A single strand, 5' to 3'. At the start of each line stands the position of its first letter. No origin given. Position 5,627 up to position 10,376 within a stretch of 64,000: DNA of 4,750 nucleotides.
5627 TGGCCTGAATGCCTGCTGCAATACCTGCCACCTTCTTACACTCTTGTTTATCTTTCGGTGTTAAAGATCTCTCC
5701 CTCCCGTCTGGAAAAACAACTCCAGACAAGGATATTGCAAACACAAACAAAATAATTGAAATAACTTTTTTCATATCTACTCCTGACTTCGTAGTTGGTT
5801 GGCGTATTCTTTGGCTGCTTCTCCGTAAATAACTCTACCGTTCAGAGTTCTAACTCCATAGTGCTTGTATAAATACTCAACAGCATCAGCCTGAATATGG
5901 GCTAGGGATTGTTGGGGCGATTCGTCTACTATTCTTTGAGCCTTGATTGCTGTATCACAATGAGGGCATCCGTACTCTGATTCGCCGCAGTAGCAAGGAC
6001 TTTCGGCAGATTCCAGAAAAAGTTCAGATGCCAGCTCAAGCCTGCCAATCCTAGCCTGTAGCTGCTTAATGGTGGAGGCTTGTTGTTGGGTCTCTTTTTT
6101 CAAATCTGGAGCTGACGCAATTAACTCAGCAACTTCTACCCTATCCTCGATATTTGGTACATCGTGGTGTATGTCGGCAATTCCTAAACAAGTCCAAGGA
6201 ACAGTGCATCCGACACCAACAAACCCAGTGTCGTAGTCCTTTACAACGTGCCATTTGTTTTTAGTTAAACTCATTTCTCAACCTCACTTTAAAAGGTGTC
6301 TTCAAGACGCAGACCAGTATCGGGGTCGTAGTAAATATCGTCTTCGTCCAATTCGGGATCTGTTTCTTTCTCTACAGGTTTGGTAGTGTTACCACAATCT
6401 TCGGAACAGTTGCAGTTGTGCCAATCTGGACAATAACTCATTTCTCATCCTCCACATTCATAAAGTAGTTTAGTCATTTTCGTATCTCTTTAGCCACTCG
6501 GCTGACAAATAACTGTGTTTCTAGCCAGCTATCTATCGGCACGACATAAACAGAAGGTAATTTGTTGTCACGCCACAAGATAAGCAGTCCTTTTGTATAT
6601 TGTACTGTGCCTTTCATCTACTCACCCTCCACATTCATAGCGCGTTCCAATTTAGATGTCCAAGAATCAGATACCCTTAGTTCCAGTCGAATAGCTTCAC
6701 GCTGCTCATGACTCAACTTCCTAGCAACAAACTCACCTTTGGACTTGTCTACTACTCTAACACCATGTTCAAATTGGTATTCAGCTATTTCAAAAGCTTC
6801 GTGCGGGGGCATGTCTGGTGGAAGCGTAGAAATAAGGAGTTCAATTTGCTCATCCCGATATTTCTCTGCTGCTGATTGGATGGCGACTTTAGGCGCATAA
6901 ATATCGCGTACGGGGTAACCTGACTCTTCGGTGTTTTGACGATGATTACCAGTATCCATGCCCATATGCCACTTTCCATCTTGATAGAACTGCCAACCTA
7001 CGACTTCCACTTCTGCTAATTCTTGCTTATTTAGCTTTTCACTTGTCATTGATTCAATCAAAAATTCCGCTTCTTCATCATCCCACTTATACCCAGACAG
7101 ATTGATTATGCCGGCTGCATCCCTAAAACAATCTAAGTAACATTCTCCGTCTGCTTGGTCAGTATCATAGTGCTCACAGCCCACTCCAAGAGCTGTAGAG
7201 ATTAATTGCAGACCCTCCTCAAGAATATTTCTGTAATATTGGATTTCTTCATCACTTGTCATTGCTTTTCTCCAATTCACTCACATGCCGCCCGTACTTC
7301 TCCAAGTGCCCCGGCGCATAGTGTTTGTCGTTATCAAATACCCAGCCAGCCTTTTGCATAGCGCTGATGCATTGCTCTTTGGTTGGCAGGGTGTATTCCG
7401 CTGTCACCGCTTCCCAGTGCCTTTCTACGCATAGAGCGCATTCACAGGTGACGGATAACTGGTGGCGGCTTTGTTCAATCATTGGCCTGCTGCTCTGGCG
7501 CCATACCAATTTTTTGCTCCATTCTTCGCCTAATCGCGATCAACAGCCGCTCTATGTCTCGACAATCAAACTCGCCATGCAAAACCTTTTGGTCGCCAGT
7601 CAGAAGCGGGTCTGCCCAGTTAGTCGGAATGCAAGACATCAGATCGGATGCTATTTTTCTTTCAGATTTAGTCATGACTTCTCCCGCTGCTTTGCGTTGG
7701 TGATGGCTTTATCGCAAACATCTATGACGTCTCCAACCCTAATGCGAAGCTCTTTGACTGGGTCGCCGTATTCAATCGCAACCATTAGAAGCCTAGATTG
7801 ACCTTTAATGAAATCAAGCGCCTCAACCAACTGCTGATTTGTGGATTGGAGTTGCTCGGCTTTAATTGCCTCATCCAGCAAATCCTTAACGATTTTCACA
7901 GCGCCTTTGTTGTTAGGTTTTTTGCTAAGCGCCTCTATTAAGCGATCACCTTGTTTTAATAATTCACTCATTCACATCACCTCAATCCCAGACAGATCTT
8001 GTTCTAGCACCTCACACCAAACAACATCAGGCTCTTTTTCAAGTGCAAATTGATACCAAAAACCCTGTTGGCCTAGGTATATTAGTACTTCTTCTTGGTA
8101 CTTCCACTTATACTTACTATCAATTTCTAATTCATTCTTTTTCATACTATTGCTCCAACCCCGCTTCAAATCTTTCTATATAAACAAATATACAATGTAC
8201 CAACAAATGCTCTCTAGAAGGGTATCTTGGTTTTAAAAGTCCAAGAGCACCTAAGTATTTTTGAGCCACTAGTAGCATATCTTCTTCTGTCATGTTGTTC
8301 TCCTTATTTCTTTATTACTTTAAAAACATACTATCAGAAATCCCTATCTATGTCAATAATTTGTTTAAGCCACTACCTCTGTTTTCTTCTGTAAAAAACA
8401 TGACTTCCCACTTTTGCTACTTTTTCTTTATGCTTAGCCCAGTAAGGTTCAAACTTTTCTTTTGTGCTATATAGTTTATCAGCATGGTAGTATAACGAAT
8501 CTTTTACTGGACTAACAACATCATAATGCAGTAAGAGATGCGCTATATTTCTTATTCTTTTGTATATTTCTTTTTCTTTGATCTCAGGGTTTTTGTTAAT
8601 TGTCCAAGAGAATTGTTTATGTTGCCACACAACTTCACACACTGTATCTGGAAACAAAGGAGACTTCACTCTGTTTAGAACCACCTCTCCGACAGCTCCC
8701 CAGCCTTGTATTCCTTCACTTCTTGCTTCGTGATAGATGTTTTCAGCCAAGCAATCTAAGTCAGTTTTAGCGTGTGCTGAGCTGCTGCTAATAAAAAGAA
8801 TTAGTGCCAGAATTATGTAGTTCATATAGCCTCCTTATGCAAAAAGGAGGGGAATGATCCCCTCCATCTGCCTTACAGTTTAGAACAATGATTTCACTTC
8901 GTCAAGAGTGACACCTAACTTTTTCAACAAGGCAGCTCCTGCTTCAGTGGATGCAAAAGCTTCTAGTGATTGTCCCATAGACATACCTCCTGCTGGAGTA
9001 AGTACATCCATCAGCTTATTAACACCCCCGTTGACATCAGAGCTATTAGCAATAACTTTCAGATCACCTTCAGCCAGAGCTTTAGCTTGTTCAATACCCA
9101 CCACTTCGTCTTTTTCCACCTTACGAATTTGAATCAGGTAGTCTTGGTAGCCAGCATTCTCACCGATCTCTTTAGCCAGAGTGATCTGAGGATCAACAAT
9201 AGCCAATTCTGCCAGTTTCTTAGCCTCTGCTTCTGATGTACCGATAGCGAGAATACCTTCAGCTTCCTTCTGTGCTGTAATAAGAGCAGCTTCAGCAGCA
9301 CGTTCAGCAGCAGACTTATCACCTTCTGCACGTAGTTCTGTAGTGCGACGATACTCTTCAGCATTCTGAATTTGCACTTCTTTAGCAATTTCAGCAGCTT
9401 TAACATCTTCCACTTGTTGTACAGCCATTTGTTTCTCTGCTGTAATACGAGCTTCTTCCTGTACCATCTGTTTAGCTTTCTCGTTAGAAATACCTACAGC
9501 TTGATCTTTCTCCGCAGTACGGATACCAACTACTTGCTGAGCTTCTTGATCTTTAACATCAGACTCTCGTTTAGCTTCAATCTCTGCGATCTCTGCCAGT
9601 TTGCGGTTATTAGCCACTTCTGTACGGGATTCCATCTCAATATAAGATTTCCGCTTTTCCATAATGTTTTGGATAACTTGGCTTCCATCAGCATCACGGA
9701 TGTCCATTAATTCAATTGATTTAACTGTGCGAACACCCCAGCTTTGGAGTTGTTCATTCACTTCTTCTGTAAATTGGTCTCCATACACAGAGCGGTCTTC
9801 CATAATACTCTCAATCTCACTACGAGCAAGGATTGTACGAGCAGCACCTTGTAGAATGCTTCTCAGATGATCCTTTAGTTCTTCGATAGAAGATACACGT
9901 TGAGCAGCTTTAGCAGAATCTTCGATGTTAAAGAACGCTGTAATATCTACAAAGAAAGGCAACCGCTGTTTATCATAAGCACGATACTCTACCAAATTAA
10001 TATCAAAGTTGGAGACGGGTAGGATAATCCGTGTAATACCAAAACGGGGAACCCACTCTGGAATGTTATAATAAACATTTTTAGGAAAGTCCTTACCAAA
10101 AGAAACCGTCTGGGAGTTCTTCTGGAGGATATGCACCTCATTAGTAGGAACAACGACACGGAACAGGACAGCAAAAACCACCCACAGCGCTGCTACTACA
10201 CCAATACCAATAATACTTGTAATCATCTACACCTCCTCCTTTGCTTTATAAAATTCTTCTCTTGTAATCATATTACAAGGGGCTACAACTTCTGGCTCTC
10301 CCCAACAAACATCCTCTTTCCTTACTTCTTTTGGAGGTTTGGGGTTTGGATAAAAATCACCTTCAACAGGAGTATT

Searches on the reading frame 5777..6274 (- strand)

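Call 51: search_protein_families(library=pfam, proteins=[window:5777-6274:-], max_evalue=10)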
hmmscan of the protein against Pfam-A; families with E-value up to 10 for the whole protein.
window:5777-6274:- (165 aa): 2 families
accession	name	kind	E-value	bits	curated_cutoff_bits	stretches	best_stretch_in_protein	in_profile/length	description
PF22747.2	Zn_ribbon_DUF2089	-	0.076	13.6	27.6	1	100-113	12-25/32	DUF2089 zinc ribbon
PF22015.1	OSBS_N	-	0.077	13.2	27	1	18-46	32-60/78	O-succinylbenzoate synthase, N-terminal domain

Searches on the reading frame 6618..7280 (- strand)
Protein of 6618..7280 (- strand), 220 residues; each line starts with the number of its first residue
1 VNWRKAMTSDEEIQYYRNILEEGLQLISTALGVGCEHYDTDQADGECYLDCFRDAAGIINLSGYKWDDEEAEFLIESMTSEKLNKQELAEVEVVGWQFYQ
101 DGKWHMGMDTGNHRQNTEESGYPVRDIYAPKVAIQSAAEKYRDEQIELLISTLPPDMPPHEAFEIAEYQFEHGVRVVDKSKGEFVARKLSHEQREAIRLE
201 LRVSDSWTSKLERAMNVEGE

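Call 51: search_protein_families(library=pfam, proteins=[window:6618-7280:-], max_evalue=10)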
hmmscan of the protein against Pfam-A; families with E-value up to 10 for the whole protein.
window:6618-7280:- (220 aa): 1 family
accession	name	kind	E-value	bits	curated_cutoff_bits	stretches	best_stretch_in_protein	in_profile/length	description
PF16893.11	fn3_2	-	0.097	13.3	27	1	86-148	25-87/89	Fibronectin type III domain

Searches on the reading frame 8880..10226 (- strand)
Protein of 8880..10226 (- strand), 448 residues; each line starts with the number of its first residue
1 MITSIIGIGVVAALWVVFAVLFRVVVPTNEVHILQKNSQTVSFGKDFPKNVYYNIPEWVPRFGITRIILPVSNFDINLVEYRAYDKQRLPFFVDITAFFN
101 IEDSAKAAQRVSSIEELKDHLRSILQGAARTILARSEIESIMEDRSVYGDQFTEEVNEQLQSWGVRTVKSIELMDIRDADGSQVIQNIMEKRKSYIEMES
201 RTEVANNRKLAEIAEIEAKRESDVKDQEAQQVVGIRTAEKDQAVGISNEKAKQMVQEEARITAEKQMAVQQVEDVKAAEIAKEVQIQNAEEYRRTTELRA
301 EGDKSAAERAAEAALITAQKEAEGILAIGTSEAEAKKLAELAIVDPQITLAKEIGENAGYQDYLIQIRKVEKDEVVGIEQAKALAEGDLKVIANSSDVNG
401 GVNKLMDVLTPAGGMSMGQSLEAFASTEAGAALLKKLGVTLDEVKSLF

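Call 21: search_protein_families(library=phrogs, proteins=[window:8880-10226:-], max_evalue=0.00001)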
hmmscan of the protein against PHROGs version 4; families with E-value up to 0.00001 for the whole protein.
window:8880-10226:- (448 aa): 0 families

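Call 51: search_protein_families(library=pfam, proteins=[window:8880-10226:-], max_evalue=10)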
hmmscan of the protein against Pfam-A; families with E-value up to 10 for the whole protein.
window:8880-10226:- (448 aa): 1 family
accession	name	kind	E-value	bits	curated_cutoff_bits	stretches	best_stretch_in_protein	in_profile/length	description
PF01145.31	Band_7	-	3.2e-14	53.8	23.6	1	26-207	3-172/176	SPFH domain / Band 7 family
